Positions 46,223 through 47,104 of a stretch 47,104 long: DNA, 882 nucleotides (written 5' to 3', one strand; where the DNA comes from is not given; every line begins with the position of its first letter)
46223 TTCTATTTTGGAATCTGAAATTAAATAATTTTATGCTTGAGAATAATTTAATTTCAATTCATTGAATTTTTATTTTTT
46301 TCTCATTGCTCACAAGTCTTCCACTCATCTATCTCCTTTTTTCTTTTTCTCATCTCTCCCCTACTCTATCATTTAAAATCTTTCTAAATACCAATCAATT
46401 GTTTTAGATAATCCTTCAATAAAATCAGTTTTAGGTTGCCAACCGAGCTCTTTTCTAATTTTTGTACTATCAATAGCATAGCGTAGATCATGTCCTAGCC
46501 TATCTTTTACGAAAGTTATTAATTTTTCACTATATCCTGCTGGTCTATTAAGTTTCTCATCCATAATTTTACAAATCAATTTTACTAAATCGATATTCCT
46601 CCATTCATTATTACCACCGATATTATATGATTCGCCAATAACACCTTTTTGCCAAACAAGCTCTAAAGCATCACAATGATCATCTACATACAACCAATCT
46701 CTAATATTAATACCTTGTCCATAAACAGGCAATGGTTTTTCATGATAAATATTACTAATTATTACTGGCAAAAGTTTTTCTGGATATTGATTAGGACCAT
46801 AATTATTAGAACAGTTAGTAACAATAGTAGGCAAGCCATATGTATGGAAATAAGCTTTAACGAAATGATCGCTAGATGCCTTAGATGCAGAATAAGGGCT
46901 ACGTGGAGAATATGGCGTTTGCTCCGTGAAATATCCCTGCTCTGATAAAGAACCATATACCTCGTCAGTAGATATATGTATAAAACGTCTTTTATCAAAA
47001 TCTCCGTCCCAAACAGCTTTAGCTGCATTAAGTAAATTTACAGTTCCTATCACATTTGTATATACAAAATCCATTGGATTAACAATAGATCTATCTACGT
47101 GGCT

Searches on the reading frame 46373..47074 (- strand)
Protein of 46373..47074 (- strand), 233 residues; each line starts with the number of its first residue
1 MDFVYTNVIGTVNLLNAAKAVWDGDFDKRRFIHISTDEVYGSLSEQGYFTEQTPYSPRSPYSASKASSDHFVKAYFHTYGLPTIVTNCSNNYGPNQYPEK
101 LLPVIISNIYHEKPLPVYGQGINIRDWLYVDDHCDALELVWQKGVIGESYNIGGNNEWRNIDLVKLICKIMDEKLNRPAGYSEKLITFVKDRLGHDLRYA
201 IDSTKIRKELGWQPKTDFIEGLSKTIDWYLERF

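Call 54: search_protein_families(library=pfam, proteins=[window:46373-47074:-], max_evalue=0.001)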
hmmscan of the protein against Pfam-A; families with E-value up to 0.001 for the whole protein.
window:46373-47074:- (233 aa): 4 families
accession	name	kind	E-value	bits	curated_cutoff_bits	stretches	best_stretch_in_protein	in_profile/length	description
PF16363.11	GDP_Man_Dehyd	-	4.6e-60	204.3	27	1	2-224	97-331/332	GDP-mannose 4,6 dehydratase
PF01370.27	Epimerase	-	2.7e-40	138.7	20.9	1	2-153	86-240/240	NAD dependent epimerase/dehydratase family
PF07993.18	NAD_binding_4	-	5.1e-05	23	20.1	1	3-90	108-206/258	Male sterility protein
PF04321.23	RmlD_sub_bind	-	0.00049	19.7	27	1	28-78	93-142/287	RmlD substrate binding domain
